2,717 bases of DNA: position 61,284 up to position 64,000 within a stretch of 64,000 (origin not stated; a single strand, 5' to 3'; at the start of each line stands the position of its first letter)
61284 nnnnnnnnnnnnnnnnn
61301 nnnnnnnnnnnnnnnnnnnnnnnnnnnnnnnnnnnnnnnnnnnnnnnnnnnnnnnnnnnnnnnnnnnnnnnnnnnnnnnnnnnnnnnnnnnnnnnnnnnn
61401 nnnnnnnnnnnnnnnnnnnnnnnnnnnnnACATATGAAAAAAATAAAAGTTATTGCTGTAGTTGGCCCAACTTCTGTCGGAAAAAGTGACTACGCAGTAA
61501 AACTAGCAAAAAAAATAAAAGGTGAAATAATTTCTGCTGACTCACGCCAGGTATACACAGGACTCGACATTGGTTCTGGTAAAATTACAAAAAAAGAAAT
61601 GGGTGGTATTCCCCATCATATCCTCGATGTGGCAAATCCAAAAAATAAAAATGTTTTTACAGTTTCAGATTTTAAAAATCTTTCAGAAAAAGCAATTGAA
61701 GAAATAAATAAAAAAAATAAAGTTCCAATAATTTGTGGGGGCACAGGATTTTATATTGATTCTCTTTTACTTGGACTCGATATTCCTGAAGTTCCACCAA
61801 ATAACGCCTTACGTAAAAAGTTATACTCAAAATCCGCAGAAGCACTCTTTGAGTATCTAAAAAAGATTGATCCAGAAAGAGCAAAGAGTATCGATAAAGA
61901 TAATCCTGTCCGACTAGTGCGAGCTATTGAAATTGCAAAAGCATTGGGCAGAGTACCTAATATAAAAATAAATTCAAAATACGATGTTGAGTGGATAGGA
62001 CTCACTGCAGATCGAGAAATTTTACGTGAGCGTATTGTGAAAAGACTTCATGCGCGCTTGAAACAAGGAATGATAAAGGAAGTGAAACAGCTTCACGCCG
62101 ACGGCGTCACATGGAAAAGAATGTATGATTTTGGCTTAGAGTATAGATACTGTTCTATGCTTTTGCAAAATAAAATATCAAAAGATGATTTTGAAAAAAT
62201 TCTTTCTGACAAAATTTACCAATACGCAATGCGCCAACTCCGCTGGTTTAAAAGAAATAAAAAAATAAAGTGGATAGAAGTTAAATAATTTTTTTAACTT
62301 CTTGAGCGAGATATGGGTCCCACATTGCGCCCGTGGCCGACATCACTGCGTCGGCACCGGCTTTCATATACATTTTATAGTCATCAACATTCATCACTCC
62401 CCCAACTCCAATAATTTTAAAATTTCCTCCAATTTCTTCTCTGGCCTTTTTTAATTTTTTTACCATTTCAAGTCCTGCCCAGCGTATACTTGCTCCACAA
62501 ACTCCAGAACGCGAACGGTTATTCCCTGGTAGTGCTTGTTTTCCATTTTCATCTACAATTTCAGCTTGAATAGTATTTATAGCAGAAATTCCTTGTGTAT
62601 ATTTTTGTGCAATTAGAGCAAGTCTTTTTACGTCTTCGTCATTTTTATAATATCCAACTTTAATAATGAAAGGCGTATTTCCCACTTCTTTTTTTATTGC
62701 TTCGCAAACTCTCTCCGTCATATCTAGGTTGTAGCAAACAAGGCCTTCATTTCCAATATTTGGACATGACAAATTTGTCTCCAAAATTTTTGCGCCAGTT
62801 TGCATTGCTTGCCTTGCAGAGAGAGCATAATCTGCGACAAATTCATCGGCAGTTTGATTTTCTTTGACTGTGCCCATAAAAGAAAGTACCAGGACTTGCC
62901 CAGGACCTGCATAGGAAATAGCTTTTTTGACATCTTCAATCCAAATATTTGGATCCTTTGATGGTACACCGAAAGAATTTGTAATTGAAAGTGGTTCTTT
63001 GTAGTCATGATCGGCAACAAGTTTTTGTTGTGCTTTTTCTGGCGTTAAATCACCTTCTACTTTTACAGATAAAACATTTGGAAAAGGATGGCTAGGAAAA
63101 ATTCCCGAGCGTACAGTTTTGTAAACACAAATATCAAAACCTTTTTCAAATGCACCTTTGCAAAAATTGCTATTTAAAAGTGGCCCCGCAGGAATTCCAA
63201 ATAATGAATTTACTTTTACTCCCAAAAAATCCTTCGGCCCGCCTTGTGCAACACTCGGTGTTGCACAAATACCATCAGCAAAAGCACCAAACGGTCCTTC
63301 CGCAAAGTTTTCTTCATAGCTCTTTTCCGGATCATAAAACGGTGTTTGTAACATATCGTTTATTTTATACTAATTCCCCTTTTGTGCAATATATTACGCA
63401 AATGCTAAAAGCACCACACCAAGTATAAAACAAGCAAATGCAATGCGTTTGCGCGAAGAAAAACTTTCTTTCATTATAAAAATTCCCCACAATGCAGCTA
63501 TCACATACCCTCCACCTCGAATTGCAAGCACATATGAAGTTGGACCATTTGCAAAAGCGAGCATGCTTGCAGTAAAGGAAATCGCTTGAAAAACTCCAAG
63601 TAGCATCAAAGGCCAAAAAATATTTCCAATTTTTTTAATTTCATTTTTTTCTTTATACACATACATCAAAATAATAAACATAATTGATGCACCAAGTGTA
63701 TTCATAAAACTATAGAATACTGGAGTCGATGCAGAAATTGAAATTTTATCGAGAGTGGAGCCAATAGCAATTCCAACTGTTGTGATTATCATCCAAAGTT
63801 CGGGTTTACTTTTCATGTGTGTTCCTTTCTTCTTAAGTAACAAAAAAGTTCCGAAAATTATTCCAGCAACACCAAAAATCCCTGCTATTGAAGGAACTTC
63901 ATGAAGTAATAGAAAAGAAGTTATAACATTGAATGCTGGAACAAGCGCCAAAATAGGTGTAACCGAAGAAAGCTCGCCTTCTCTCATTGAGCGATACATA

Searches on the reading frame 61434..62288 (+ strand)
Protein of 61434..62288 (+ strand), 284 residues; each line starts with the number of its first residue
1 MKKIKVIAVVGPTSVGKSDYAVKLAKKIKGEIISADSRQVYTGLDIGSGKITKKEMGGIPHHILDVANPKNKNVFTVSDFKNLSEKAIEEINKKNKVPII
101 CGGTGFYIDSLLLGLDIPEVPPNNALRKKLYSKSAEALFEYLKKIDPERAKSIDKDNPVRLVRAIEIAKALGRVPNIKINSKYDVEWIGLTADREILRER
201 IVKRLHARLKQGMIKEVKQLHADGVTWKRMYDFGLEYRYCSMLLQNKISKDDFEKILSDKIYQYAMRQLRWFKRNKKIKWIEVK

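Call 46: search_protein_families(library=pfam, proteins=[window:61434-62288:+], max_evalue=0.0001)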
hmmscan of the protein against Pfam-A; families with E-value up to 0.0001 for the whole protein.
window:61434-62288:+ (284 aa): 2 families
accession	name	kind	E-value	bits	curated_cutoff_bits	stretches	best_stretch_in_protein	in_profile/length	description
PF01715.23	IPPT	-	3.9e-61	207.3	23.6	1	39-274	1-242/243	IPP transferase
PF01745.22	IPT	-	2.9e-10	40.4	20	1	5-103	2-98/233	Isopentenyl transferase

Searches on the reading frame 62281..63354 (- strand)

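Call 46: search_protein_families(library=pfam, proteins=[window:62281-63354:-], max_evalue=0.0001)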
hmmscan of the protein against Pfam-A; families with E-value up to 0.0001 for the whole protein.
window:62281-63354:- (357 aa): 2 families
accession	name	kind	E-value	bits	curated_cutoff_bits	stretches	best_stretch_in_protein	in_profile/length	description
PF01180.27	DHO_dh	-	1.7e-19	70.6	27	1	123-355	64-285/291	Dihydroorotate dehydrogenase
PF01207.24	Dus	-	4e-05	23.3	20.4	0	168-354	60-228/311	Dihydrouridine synthase (Dus)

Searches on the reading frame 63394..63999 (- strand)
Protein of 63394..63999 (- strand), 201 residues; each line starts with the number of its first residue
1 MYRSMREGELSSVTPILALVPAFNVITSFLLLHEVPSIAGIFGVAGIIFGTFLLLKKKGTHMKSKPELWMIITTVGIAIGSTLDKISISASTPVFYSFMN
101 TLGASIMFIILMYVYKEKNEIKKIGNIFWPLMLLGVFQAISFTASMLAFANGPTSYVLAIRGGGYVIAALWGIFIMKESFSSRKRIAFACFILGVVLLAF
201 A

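Call 34: search_protein_families(library=pfam, proteins=[window:63394-63999:-], max_evalue=0.01)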
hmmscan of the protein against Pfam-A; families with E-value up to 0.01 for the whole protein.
window:63394-63999:- (201 aa): 2 families
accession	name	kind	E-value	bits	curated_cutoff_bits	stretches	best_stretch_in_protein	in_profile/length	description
PF00892.27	EamA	-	7.3e-17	62.4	28.2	2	67-199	4-134/135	EamA-like transporter family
PF03151.22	TPT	-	9e-06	25.7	30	1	90-199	28-136/291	Triose-phosphate Transporter family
